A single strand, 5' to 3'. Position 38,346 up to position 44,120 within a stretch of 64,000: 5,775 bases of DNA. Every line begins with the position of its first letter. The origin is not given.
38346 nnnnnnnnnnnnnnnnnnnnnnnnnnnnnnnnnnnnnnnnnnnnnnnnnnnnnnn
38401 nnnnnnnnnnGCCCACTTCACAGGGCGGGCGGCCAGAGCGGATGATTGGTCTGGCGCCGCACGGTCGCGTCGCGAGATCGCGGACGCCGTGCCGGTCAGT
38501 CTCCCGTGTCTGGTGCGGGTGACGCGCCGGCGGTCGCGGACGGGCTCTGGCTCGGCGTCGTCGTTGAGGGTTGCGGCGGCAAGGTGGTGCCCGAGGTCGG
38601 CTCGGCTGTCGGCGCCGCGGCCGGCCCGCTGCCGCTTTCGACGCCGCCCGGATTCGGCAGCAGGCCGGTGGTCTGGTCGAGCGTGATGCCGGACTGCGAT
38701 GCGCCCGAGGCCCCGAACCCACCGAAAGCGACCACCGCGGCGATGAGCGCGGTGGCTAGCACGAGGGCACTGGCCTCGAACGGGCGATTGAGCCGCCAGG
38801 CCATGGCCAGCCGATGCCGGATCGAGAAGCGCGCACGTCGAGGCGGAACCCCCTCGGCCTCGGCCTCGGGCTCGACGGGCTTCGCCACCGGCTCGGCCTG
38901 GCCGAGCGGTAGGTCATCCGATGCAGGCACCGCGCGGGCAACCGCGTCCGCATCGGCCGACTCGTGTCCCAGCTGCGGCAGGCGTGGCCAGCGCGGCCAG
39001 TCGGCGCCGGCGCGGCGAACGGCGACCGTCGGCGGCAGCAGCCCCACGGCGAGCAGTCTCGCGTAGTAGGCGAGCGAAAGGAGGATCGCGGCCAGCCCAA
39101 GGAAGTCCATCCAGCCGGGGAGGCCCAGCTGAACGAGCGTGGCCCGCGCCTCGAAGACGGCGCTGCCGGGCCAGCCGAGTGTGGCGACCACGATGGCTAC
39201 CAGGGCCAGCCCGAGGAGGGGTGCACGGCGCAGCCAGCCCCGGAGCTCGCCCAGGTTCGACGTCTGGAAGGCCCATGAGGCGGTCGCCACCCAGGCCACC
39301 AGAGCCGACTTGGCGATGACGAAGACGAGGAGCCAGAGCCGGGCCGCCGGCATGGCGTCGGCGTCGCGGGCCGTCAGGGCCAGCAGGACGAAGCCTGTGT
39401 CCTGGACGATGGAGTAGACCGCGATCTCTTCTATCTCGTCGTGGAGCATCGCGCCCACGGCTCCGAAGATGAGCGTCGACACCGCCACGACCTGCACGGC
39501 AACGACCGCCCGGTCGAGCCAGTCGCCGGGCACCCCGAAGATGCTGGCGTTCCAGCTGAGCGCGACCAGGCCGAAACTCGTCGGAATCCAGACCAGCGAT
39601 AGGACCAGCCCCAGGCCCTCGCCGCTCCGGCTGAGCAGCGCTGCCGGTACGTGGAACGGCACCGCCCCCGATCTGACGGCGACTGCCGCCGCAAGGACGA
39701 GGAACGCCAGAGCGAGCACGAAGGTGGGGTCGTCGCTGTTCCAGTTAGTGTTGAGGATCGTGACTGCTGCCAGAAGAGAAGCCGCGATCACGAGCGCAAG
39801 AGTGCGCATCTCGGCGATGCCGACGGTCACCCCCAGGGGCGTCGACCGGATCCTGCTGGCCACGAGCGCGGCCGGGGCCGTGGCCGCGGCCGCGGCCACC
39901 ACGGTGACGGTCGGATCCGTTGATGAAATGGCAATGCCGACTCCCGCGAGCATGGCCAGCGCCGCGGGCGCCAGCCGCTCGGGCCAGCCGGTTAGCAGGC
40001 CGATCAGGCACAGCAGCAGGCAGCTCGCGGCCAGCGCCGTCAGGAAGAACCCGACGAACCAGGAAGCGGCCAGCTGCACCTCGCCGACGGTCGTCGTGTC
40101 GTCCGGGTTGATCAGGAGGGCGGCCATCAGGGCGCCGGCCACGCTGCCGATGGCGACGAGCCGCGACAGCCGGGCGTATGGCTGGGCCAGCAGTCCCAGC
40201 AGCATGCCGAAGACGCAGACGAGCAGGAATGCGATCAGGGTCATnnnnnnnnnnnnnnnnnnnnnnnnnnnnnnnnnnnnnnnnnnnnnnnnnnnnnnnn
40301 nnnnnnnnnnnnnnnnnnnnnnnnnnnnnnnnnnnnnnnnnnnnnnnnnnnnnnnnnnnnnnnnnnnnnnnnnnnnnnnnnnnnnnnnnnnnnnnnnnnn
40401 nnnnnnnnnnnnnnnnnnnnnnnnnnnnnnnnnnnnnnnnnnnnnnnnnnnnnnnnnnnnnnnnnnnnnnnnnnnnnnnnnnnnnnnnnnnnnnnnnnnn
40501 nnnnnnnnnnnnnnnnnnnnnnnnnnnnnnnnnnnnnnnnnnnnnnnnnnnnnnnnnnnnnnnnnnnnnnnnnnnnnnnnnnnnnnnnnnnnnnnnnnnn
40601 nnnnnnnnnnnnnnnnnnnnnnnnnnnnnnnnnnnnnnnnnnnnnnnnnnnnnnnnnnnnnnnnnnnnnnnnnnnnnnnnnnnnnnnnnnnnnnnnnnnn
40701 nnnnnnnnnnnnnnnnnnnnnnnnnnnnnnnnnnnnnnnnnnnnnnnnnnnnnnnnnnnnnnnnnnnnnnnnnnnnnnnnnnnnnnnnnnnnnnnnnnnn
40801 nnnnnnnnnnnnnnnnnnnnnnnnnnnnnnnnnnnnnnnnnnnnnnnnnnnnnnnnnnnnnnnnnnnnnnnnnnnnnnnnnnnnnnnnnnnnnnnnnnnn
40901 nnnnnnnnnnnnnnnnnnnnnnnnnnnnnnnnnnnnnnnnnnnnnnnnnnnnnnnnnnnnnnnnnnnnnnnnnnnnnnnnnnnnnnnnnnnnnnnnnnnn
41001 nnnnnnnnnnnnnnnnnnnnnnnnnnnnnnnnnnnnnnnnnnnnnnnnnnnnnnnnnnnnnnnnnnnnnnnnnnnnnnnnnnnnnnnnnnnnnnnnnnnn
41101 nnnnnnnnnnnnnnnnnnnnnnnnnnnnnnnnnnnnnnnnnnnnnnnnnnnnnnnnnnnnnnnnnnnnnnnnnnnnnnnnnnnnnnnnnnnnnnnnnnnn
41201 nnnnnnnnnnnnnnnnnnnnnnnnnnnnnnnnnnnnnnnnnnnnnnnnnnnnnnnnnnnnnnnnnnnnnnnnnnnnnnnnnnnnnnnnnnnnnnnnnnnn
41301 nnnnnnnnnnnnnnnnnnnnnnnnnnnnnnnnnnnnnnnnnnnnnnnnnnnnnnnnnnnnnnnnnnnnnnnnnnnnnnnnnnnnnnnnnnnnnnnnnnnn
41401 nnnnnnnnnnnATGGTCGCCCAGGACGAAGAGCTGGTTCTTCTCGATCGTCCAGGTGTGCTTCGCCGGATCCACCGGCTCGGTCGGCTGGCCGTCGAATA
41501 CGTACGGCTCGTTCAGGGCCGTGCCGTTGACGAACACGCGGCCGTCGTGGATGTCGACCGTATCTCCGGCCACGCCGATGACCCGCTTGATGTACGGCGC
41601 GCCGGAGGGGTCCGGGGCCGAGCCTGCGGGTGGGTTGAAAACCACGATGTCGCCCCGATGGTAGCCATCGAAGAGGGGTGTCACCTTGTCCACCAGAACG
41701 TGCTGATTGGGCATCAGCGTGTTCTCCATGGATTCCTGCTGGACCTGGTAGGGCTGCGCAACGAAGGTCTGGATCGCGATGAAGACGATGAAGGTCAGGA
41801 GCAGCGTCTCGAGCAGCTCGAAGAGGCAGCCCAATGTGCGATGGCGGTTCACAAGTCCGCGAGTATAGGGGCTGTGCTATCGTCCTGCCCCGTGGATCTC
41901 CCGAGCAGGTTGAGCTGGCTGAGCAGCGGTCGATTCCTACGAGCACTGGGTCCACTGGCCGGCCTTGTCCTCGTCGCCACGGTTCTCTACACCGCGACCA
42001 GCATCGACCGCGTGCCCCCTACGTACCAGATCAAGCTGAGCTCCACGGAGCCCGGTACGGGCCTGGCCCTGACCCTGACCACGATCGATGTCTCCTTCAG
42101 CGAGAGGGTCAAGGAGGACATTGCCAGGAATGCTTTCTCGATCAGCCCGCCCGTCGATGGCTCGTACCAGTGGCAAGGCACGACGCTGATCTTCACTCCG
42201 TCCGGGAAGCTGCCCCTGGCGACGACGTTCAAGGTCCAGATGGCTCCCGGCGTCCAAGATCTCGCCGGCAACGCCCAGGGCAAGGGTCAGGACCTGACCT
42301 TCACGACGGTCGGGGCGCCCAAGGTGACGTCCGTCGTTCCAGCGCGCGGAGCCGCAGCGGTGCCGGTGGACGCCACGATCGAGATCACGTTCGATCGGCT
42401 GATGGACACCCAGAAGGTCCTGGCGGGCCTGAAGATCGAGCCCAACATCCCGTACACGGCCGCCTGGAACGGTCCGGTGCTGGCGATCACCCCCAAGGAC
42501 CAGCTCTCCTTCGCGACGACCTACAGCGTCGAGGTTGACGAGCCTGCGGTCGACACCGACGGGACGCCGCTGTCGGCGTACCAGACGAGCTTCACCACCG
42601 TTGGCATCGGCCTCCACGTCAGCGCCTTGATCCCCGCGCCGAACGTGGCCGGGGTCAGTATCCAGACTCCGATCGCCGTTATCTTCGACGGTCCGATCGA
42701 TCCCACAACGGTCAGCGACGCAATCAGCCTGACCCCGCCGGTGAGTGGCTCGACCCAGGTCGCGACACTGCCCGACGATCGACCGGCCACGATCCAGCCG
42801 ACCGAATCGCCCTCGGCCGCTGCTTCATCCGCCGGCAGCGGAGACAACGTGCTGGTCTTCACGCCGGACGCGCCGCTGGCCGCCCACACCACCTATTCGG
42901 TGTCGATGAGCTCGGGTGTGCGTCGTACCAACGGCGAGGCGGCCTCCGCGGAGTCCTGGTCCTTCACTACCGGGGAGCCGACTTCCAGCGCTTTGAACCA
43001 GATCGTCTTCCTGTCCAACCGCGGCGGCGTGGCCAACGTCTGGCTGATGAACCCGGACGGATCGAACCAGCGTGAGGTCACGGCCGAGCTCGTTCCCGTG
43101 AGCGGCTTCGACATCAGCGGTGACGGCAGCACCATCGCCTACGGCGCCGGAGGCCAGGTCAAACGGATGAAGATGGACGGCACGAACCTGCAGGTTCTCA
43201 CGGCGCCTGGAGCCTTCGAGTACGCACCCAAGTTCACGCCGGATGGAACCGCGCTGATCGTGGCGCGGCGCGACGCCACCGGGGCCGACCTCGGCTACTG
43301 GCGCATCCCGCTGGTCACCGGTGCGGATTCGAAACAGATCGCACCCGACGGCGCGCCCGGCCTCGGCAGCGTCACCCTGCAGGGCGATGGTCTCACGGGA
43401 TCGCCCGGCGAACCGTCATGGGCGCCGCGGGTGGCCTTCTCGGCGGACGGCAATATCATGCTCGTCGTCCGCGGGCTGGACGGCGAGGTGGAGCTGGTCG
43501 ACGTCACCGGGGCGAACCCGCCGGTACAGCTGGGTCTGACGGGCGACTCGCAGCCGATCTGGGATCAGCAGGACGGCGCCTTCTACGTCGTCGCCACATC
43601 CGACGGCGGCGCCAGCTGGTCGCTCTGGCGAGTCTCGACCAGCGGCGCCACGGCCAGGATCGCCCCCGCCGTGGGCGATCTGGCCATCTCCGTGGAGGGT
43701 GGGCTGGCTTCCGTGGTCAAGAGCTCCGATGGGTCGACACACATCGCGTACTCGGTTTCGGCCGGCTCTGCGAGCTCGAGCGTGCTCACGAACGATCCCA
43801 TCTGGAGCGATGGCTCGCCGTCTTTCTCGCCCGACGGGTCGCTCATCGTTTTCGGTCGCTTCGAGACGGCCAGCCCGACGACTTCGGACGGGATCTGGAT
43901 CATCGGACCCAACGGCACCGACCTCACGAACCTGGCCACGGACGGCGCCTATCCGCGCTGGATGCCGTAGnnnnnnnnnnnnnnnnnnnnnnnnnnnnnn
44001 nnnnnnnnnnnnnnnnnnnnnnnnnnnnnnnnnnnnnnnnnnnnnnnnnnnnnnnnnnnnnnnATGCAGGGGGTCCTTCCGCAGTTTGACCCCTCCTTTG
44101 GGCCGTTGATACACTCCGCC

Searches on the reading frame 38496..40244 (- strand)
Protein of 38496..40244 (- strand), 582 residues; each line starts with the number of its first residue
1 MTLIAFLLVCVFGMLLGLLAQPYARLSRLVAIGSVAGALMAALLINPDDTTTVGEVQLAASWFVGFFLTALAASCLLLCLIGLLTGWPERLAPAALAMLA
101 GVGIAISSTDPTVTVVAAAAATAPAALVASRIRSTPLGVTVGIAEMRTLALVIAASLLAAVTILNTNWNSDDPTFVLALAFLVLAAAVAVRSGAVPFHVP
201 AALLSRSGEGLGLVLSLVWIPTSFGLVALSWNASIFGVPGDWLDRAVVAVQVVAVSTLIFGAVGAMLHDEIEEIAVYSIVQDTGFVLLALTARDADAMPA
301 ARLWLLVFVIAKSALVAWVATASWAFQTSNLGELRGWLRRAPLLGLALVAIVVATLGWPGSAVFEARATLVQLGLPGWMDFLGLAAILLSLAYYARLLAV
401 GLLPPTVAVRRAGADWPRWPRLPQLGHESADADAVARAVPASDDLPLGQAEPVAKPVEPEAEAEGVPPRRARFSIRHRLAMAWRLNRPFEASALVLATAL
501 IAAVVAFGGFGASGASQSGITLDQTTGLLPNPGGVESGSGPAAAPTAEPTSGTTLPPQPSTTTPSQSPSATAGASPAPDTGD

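Call 63: search_protein_families(library=pfam, proteins=[window:38496-40244:-], max_evalue=0.00001)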
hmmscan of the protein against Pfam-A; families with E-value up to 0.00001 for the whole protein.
window:38496-40244:- (582 aa): 1 family
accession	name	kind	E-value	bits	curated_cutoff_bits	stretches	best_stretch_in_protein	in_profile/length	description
PF00361.26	Proton_antipo_M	-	1.3e-08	34.9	21.5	1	177-385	81-286/294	NADH:quinone oxidoreductase/Mrp antiporter, TM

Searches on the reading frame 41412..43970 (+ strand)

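Call 63: search_protein_families(library=pfam, proteins=[window:41412-43970:+], max_evalue=0.00001)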
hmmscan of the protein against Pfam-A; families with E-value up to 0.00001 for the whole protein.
window:41412-43970:+ (852 aa): 3 families
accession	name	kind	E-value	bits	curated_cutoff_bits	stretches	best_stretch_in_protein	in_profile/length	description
PF13205.12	Big_5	-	1.1e-41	142.2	23.6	3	302-396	4-105/105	Bacterial Ig-like domain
PF17964.7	Big_10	-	4.2e-08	34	22.9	0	360-441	44-123/164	Bacterial Ig domain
PF07676.18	PD40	-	2.8e-06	27.6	20.9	0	792-829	4-37/38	WD40-like Beta Propeller Repeat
